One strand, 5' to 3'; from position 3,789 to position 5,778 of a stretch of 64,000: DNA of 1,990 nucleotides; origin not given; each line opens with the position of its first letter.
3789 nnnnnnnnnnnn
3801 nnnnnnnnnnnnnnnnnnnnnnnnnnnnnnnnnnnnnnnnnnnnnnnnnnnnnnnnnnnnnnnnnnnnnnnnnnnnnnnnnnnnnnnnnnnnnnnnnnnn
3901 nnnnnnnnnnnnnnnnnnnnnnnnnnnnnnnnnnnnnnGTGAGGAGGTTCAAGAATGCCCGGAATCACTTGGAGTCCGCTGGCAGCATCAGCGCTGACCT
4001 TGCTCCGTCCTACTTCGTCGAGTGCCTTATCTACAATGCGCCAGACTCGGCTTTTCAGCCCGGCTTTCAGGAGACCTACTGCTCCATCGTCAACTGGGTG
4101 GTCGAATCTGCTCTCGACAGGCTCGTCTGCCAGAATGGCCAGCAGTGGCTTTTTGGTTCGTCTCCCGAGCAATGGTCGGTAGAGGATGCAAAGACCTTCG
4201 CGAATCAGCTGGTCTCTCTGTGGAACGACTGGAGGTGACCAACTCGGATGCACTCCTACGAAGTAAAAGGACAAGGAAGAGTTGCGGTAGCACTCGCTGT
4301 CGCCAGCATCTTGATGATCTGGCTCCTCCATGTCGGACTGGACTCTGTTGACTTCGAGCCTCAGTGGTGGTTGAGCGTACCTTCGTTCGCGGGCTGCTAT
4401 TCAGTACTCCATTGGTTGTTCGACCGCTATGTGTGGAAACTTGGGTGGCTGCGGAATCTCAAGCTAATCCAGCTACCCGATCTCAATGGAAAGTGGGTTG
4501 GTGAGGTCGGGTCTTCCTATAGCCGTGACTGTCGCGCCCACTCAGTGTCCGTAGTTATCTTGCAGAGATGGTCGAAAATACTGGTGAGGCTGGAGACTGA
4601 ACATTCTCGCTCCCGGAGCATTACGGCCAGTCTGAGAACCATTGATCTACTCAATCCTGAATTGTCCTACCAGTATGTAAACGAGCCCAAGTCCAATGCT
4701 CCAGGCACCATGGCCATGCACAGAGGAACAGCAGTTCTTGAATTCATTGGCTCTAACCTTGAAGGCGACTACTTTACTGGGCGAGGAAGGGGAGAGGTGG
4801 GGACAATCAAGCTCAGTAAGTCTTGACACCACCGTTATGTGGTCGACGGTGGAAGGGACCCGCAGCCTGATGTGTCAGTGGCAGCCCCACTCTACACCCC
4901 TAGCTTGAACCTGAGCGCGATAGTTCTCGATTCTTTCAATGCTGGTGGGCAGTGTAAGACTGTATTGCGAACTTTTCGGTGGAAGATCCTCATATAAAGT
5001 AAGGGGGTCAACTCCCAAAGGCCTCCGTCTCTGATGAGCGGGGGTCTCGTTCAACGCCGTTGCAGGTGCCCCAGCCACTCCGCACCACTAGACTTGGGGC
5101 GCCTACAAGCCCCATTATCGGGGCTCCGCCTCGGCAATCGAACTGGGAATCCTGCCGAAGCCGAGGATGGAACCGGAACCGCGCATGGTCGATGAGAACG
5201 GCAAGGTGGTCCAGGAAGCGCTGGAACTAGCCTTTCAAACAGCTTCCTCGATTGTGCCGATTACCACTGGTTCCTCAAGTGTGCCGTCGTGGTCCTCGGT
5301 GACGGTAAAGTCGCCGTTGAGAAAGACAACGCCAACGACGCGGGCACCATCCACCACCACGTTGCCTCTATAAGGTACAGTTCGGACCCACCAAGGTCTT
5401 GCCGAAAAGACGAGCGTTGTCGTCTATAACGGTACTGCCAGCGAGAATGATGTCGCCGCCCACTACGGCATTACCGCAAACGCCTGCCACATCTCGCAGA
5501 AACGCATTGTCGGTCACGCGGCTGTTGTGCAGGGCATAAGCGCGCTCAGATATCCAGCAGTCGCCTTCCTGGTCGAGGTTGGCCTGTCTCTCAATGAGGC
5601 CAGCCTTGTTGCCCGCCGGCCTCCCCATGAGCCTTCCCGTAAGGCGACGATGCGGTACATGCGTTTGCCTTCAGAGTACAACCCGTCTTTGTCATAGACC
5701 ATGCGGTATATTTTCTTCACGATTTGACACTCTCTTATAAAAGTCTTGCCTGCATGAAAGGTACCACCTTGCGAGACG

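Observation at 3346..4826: Minimal CBASS-like module (SMODS/CD-NTase + Cap15-like 2TM effector) placed divergently against a type I R-M operon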

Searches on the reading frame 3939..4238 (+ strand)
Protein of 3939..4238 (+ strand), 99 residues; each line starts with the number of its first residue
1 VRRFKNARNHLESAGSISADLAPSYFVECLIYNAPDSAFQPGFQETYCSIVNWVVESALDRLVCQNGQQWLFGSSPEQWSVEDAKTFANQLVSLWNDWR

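Call 3: search_protein_families(library=pfam, proteins=[window:3939-4238:+], max_evalue=1)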
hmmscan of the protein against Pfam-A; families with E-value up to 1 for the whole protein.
window:3939-4238:+ (99 aa): 0 families

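Call 4: search_protein_families(library=padloc, proteins=[window:3939-4238:+], max_evalue=1)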
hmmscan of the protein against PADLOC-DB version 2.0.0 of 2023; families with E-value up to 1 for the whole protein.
window:3939-4238:+ (99 aa): 5 families
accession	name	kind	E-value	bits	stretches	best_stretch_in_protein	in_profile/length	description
PDLC00788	Cyclase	-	2e-32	110.9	1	2-98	200-297/297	oligonucleotide-cyclase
PDLC00789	Cyclase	-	5.6e-19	66.6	1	2-91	166-258/261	oligonucleotide-cyclase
PDLC00794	Cyclase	-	7.5e-14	49.7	1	2-91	196-289/297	oligonucleotide-cyclase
PDLC00801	Cyclase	-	8.3e-12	42.8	1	2-93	194-290/295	oligonucleotide-cyclase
PDLC00812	Cyclase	-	1.8e-06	24.9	1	2-92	250-346/352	oligonucleotide-cyclase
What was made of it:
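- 3939..4238 (+): CdnE pseudogene, 3' part (equivalent to residues 194-292 of intact relatives): the C-terminal helical domain, out of frame with the 5' part. PADLOC Cyclase PDLC00788 2e-32 over profile positions 200-297 of 297 (call 4).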

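Call 6: search_protein_families(library=ncbifam, proteins=[window:3939-4238:+], max_evalue=0.01)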
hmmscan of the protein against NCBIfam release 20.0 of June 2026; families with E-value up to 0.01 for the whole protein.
window:3939-4238:+ (99 aa): 1 family
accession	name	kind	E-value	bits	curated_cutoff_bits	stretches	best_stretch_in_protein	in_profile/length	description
NF053871.1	DS2_2_antiphage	equivalog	1.2e-24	87.2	350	1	2-96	199-294/294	anti-phage nucleotidyltransferase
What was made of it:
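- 3939..4238 (+): NCBIfam NF053871 1.2e-24 (call 6).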

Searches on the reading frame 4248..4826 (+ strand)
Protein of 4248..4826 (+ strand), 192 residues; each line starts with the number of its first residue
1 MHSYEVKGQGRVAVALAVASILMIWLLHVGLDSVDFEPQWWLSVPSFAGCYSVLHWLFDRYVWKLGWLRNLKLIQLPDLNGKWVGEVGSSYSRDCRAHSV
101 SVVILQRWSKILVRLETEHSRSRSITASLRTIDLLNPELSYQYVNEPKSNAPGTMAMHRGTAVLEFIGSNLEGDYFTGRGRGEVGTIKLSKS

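Call 3: search_protein_families(library=pfam, proteins=[window:4248-4826:+], max_evalue=1)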
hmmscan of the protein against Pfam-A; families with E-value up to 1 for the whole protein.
window:4248-4826:+ (192 aa): 3 families
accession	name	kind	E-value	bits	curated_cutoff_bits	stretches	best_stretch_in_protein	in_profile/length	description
PF18153.7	Cap15_CD_rec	-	4.7e-30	104.9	31.2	1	75-191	2-122/122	Cap15, cyclic dinucleotide receptor domain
PF23471.1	Cap15_TM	-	3.2e-07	31.4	28.2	1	14-64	5-59/59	Cap15, TM helices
PF23277.2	Ig_Dlec1_1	-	0.18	12.4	29.7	1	121-164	24-67/105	Deleted in lung and esophageal cancer protein 1 Ig domain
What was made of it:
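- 4248..4826 (+): cap15, intact 192-aa effector: two N-terminal transmembrane helices plus a cyclic-dinucleotide-binding beta-barrel. Pfam Cap15_CD_rec 4.7e-30 and Cap15_TM 3.2e-7, both above their cut-offs (call 3).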

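Call 4: search_protein_families(library=padloc, proteins=[window:4248-4826:+], max_evalue=1)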
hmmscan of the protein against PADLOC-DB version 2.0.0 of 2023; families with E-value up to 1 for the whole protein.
window:4248-4826:+ (192 aa): 17 families
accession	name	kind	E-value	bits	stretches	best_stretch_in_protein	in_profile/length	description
PDLC00703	Effector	-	5.4e-58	194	1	1-191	1-195/204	2TM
PDLC00705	Effector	-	2.6e-42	143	1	1-191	1-199/203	2TM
PDLC00702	Effector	-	3.1e-41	139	1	10-191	6-195/211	2TM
PDLC00686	Effector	-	8.1e-38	128.1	1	13-191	24-206/209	2TM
PDLC00694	Effector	-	1e-30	104.8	1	11-189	4-187/208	2TM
PDLC00697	Effector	-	7.6e-23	79.1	2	99-191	110-204/207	2TM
PDLC00708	Effector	-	4.5e-22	76.5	1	52-182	58-185/191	2TM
PDLC00704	Effector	-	3.6e-16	57.3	1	17-189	15-198/207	2TM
PDLC00683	Effector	-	1e-13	49.4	1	14-190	9-178/185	2TM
PDLC00673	Effector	-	3.4e-13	47.5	1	14-179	11-181/214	2TM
PDLC00714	Effector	-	6.1e-12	43.5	1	10-180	8-183/200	2TM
PDLC00674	Effector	-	1.9e-09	35.3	2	97-185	123-221/246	2TM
PDLC00671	Effector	-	4.2e-08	31.3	1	15-179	16-205/223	2TM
PDLC00669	Effector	-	5.8e-08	30.5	1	41-180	34-184/206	2TM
PDLC00682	Effector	-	1.8e-07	29.1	1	48-180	54-201/218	2TM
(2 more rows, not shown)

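Call 5: find_encoding_contigs(protein=window:4248-4826:+, flank=10000, max_places=6)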
Protein window:4248-4826:+ (192 aa): no gene with exactly this product is on record in the collection.

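Call 6: search_protein_families(library=ncbifam, proteins=[window:4248-4826:+], max_evalue=0.01)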
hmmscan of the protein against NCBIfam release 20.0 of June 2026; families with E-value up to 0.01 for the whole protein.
window:4248-4826:+ (192 aa): 0 families

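Call 23: search_solved_structures(query=window:4248-4826:+, max_evalue=1, show_alignments=1)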
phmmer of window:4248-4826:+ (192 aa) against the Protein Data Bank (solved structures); distinct sequences matched with E-value up to 1: 1.
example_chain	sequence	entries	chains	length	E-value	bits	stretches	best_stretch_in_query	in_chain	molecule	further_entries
7n34_A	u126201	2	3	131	5.3e-12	49.3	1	72-190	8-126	Cap15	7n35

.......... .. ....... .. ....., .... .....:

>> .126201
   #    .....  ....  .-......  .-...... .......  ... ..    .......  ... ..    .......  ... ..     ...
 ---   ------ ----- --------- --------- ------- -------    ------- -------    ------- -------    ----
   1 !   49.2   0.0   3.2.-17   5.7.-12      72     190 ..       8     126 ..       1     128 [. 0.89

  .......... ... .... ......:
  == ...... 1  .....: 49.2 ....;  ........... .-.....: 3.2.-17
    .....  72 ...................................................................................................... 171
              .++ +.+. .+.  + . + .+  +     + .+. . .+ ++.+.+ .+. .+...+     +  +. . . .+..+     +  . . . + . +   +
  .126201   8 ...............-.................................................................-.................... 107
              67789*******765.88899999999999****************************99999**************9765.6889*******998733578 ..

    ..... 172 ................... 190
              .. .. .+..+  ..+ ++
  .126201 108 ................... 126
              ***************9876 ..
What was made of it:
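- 4248..4826 (+): PDB 7N34 5.3e-12 (call 23).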

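Call 35: find_homologous_proteins(query=window:4248-4826:+, max_evalue=0.00001)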
Query window:4248-4826:+ (192 aa): 226 proteins with E <= 0.00001 among 372 candidates; the best 120 are listed.
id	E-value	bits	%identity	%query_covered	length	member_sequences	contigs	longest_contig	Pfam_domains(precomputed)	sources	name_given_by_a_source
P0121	1.5e-125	435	100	100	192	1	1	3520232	PF23471.3,PF18153.8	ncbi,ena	-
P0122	1.0e-108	380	88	100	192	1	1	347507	PF23471.3,PF18153.8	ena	-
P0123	3.4e-107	375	86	100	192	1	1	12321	PF23471.3,PF18153.8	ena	-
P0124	7.8e-107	373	87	99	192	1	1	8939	PF23471.3,PF18153.8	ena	-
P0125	7.2e-106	370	85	100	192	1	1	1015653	PF23471.3,PF18153.8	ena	-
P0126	7.2e-105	367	85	100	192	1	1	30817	PF23471.3,PF18153.8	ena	-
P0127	1.2e-104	366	86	99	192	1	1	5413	PF23471.3,PF18153.8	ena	-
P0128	1.2e-104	366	85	99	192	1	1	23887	PF23471.3,PF18153.8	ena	-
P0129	1.3e-104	366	85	100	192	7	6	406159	PF23471.3,PF18153.8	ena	-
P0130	1.6e-104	366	83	100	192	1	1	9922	PF23471.3,PF18153.8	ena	-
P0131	3.0e-104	365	85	99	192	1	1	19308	PF23471.3,PF18153.8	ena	-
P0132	1.2e-103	363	83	99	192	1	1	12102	PF23471.3,PF18153.8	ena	-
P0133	2.5e-103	362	84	100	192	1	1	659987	PF23471.3,PF18153.8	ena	-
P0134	4.2e-103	361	83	99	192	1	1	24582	PF23471.3,PF18153.8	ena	-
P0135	4.5e-103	361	83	99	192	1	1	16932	PF23471.3,PF18153.8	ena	-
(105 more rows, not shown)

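Call 36: find_encoding_contigs(protein=P0121, flank=10000, max_places=3)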
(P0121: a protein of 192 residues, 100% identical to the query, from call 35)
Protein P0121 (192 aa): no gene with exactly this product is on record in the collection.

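Call 37: list_cluster_members(proteins=[P0121])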
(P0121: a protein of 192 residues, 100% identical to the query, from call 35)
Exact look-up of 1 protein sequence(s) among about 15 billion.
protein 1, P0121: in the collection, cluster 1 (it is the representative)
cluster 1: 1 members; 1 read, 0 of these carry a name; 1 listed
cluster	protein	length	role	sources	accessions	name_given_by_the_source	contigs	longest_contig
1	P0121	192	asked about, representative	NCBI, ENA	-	-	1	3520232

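Call 46: predict_structure(alignment_id=A5)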
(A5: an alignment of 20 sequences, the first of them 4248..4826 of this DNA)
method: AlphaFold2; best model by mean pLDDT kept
length: 192 residues; sequences in the alignment: 20
mean_pLDDT: 78.2   pTM: 0.66
mean pLDDT of the five models: 78.2, 77.7, 77.2, 75.5, 73.9
residues with pLDDT >= 90: 58; 70-90: 82; 50-70: 42; < 50: 10
segments of 3 or more residues with pLDDT < 50: 1-10
pLDDT, mean of each block of 10 residues (from residue 1): 39 59 69 64 62 79 79 82 89 70 88 92 88 87 92 86 93 82 84 89
secondary structure, 60 per line:
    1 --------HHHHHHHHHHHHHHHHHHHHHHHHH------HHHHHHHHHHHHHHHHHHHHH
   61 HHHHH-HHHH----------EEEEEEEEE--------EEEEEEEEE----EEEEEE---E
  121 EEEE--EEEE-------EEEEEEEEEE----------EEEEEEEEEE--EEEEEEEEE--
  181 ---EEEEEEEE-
elements in order: H9-33 H40-65 H67-70 E81-89 E98-106 E111-116 E120-124 E127-130 E138-147 E158-167 E170-178 E184-191
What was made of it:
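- On Cap15 (S-2TM-beta CBASS effector): The model has helices 9-33 and 40-65 (call 46).
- Checked: The 192-aa product has two N-terminal helices (9-33 and 40-65) and a C-terminal beta domain (nine strands, 81-191; call 46).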

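Call 48: fold_search(model_id=the predicted structure, library=pdb)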
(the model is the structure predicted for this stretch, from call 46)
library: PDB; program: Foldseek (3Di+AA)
matches with E <= 10: 827; with E <= 0.001: 3
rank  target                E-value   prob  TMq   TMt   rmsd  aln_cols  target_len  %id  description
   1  7n34                  6.9e-06  1.00  0.48  0.83   2.4       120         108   26  Structure of Yersinia aleksiciae Cap15 cyclic dinucleotide receptor, crystal form 1 (released 2021-11-17)
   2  7n35_B                2.2e-05  1.00  0.47  0.84   2.8       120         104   23  Structure of Yersinia aleksiciae Cap15 cyclic dinucleotide receptor, crystal form 2 (released 2021-11-17)
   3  7n35_A                3.5e-05  1.00  0.46  0.82   2.8       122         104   25  Structure of Yersinia aleksiciae Cap15 cyclic dinucleotide receptor, crystal form 2 (released 2021-11-17)
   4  1dc9                  4.2e-03  1.00  0.33  0.45  11.1       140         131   13  PROPERTIES AND CRYSTAL STRUCTURE OF A BETA-BARREL FOLDING MUTANT, V60N INTESTINAL FATTY ACID BINDING PROTEIN (IFABP) (released 2000-03-20)
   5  7jwd_B                2.7e-02  0.99  0.33  0.44  11.3       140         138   12  Cellular retinol-binding protein 2 (CRBP2) in complex with 2-linoleoylglycerol (released 2021-03-10)
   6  6xuw                  2.7e-02  0.98  0.33  0.44  10.8       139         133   14  Human myelin protein P2 mutant L27D (released 2020-04-08)
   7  2ovs_A                3.0e-02  1.00  0.40  0.62   4.3       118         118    6  Crystal structure of a Type Three secretion System protein (released 2007-05-29)
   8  7jvy_B                3.5e-02  0.98  0.33  0.45  11.3       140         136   12  Cellular retinol-binding protein 2 (CRBP2) in complex with 2-arachidonylglyceryl ether (released 2021-03-10)
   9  5xn9_B                3.9e-02  0.97  0.33  0.43  11.0       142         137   10  Crystal structure of a secretary abundant heat soluble (SAHS) protein from Ramazzottius varieornatus (from monomer sam (released 2017-07-26)
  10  6bth_B                4.1e-02  0.98  0.33  0.45  11.3       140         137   12  Crystal structure of human cellular retinol binding protein 2 (CRBP2) in complex with 2-arachidonoylglycerol (2-AG) (released 2018-12-12)
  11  5f6b_A                4.1e-02  0.98  0.33  0.45  12.0       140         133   11  Crystal structure of the Q108K:K40L:T51V:R58Y:Y19W mutant of human Cellular Retinol Binding Protein II in complex with (released 2016-12-07)
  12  5f58_A                4.3e-02  0.98  0.33  0.46  10.3       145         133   12  Crystal structure of the Q108K:K40L:T51V:R58F mutant of human Cellular Retinol Binding Protein II in complex with All- (released 2016-12-07)
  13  6xvy_B                4.3e-02  0.97  0.33  0.44  11.0       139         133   14  Human myelin protein P2 mutant R88Q (released 2020-04-08)
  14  6c1z                  4.6e-02  0.96  0.32  0.43  11.2       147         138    7  Crystal structure of Apo Caenorhabditis elegans lipid binding protein 8 (LBP-8) (released 2019-01-09)
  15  7ry5_BBB              4.6e-02  0.96  0.33  0.42  10.8       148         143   16  Cellular Retinoic Acid Binding Protein II with Bound Inhibitor 4-[6-({4-[(fluorosulfonyl)oxy]phenyl}ethynyl)-4,4-dim (released 2021-12-15)
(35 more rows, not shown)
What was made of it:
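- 4248..4826 (+): AlphaFold model with pLDDT 78; Foldseek top hit is Cap15 7N34 at TM 0.83 (calls 46, 48).
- On Cap15 (S-2TM-beta CBASS effector): Foldseek top three hits are all Y. aleksiciae Cap15, with TM 0.82-0.84 and rmsd 2.4-2.8 (call 48).
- Closest known: Type I. Same: The Cap15 fold matches 7N34 at TM 0.83 (call 48).
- Tried and rejected: Novel effector domain: rejected, because it is Cap15 (calls 3, 23, 48).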

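Call 61: search_protein_families(library=ncbifam, proteins=[P0122], max_evalue=0.01)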
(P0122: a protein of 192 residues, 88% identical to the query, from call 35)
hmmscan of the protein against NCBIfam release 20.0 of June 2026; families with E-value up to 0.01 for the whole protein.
P0122 (192 aa): 0 families

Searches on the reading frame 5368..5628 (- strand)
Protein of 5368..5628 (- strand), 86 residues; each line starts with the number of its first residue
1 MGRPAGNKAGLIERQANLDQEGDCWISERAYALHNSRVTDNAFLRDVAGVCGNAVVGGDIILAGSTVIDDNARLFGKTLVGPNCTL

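Call 33: search_protein_families(library=pfam, proteins=[window:5368-5628:-], max_evalue=0.01)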
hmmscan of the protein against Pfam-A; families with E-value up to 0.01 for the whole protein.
window:5368-5628:- (86 aa): 1 family
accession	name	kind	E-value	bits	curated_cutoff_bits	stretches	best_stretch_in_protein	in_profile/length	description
PF00132.30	Hexapep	-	0.0019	18.3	27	0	52-73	6-27/36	Bacterial transferase hexapeptide (six repeats)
